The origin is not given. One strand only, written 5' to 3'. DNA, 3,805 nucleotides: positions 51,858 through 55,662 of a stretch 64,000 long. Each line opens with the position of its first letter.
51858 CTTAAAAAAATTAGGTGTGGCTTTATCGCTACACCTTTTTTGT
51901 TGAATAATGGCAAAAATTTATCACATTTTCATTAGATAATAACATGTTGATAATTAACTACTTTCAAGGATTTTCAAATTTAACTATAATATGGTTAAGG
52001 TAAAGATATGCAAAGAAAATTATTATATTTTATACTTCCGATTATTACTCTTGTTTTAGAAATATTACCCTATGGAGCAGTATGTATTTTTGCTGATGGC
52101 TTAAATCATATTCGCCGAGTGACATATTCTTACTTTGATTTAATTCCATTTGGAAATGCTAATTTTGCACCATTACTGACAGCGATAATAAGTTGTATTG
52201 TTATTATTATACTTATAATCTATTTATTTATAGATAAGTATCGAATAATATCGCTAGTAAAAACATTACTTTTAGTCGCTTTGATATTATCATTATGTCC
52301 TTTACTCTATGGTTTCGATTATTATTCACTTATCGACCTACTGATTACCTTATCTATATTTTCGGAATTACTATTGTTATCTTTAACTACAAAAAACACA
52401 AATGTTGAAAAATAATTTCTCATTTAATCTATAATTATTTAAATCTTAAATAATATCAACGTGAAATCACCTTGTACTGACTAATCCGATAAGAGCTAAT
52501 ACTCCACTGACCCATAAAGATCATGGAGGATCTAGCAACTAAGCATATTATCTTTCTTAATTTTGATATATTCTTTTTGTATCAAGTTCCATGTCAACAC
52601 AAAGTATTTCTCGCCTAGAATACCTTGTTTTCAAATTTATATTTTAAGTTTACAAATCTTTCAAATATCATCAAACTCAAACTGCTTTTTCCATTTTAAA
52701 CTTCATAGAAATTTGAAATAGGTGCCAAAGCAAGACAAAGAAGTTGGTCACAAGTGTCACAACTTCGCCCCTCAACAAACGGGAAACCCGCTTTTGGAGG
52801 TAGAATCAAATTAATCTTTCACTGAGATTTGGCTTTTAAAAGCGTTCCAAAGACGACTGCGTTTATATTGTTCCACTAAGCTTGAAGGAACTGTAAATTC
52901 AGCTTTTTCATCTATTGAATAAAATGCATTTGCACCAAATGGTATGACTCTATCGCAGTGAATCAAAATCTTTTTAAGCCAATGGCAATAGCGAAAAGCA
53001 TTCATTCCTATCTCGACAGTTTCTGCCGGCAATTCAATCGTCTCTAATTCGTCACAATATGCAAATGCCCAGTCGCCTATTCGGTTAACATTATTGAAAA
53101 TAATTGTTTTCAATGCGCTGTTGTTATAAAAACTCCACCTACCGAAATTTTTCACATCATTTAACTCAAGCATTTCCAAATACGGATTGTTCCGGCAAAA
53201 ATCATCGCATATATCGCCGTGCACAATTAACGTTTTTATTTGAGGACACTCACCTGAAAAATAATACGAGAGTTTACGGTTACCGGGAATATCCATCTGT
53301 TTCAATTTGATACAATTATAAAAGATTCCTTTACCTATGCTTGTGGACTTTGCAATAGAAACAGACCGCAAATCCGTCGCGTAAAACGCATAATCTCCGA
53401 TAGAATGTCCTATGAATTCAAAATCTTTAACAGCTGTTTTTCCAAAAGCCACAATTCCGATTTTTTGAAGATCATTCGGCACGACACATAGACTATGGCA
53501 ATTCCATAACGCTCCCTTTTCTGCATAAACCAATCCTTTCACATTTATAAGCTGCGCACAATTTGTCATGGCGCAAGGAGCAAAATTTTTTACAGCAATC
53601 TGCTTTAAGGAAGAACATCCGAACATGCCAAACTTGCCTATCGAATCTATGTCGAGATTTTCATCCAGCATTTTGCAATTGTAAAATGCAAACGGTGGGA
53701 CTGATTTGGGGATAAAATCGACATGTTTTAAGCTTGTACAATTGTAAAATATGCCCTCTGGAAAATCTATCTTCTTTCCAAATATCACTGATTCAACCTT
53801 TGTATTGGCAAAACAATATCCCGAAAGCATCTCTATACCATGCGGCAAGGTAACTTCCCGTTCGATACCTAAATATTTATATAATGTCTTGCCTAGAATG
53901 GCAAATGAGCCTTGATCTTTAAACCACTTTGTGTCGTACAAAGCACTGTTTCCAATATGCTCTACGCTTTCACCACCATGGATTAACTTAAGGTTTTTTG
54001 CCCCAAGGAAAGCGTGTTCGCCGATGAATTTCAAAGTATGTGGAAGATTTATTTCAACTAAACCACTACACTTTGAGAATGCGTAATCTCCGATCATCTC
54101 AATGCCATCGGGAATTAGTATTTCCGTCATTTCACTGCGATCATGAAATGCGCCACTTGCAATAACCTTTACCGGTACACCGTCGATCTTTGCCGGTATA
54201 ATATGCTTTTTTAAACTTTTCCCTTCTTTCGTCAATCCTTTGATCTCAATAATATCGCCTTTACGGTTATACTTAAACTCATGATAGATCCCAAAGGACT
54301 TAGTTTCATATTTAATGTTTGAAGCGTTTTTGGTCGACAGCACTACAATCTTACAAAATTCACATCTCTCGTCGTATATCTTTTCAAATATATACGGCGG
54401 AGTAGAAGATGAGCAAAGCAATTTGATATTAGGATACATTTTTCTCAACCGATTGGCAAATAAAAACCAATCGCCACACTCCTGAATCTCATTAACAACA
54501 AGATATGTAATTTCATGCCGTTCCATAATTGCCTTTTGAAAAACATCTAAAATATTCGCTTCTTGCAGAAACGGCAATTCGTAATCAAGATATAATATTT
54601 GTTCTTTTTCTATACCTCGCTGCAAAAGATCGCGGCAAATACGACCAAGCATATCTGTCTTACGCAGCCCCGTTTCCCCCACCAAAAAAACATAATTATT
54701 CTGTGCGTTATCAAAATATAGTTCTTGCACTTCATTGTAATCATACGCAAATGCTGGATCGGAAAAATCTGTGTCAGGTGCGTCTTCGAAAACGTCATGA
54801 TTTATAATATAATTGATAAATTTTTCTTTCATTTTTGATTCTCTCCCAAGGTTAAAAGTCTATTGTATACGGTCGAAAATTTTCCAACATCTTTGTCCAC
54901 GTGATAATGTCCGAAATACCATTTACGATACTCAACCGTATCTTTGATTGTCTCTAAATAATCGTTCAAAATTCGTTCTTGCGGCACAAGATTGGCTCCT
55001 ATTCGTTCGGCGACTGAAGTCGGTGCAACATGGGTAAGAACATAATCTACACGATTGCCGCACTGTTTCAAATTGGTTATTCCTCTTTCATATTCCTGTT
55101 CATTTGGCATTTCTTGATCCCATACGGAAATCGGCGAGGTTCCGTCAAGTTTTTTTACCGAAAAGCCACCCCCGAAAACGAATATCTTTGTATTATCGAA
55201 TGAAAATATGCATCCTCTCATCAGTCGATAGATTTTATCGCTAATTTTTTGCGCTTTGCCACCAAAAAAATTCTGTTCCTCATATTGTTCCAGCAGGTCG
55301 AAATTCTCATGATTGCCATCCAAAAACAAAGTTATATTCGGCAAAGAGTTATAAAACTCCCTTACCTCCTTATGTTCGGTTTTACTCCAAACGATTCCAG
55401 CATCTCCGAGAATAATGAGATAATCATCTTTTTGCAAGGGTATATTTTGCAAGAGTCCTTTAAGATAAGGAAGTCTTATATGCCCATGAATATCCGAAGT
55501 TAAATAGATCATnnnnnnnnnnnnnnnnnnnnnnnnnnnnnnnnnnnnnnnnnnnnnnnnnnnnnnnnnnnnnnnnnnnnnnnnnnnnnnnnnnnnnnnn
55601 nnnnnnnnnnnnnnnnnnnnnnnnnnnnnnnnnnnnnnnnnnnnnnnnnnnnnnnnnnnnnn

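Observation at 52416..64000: Compositionally distinct block: eight translationally coupled genes joining an anaerobic-RNR/nucleotide module to three cytoplasmic LRR proteins, a phosphoesterase and a glycosyltransferase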

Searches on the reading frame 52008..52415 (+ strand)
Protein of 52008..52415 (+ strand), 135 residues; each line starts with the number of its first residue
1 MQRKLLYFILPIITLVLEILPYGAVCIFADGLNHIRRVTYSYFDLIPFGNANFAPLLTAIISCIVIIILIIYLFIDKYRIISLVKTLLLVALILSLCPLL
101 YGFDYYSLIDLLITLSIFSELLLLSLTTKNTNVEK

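Call 77: find_encoding_contigs(protein=window:52008-52415:+, flank=10000, max_places=8)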
Protein window:52008-52415:+ (135 aa): 6 contigs read that carry it; 6 places shown.
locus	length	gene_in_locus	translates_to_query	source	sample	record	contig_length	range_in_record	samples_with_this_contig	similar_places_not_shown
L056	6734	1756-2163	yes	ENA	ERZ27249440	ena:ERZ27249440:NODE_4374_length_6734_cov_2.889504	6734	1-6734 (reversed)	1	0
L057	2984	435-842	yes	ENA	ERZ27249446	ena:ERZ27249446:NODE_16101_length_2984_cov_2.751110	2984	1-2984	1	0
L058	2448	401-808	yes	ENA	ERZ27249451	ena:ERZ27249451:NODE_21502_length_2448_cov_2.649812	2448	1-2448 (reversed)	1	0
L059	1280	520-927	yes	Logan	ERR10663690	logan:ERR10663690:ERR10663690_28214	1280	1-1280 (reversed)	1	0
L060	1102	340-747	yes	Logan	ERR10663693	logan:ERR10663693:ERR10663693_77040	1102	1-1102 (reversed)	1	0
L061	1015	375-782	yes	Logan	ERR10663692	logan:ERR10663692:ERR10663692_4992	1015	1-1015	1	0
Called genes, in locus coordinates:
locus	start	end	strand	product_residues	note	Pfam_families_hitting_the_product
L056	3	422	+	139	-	?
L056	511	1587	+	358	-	-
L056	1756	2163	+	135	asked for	-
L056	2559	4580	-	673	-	PF13173:AAA_14, PF13306:LRR_5, PF13855:LRR_8 (faint), PF13306:LRR_5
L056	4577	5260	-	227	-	PF00149:Metallophos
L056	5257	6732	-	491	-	?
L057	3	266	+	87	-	?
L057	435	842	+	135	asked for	-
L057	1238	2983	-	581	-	?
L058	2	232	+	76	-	?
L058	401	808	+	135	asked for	-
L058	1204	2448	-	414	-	?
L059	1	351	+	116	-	?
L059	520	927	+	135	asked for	-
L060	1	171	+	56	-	?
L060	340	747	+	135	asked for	-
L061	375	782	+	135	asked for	-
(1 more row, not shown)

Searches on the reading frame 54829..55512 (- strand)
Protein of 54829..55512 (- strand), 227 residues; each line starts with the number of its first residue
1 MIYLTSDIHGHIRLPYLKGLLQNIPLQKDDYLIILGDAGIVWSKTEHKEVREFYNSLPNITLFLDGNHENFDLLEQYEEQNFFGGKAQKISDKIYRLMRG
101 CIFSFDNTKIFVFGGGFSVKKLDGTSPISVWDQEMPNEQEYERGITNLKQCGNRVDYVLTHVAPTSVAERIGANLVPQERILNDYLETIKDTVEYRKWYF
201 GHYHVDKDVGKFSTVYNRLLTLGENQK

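Call 3: search_protein_families(library=pfam, proteins=[window:54829-55512:-], max_evalue=0.01)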
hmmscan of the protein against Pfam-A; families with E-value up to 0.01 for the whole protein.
window:54829-55512:- (227 aa): 1 family
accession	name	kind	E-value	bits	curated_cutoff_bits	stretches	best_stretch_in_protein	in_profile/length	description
PF00149.33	Metallophos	-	1.8e-11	45.3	21.5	1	2-205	3-190/191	Calcineurin-like phosphoesterase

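Call 4: search_protein_families(library=padloc, proteins=[window:54829-55512:-], max_evalue=0.01)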
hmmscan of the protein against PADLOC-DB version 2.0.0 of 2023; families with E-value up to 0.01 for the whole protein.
window:54829-55512:- (227 aa): 1 family
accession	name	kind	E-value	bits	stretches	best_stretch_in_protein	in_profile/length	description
PDLC04908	PDC-S10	-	1.3e-06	25.9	1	21-71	22-73/223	-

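Call 10: search_protein_families(library=ncbifam, proteins=[window:54829-55512:-], max_evalue=0.001)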
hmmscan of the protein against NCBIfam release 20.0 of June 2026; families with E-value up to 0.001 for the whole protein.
window:54829-55512:- (227 aa): 0 families

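Call 27: search_protein_families(library=phrogs, proteins=[window:54829-55512:-], max_evalue=0.001)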
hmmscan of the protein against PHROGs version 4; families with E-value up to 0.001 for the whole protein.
window:54829-55512:- (227 aa): 2 families
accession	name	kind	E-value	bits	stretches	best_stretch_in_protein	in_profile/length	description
phrog_1649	-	other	9.9e-31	107.5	1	1-209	37-257/308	metallo-phosphoesterase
phrog_246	-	other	0.00027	21.1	1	2-71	178-243/417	NinI-like serine-threonine phosphatase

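Call 104: search_solved_structures(query=window:54829-55512:-, max_evalue=0.1)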
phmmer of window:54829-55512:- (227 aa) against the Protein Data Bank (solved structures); distinct sequences matched with E-value up to 0.1: 0.
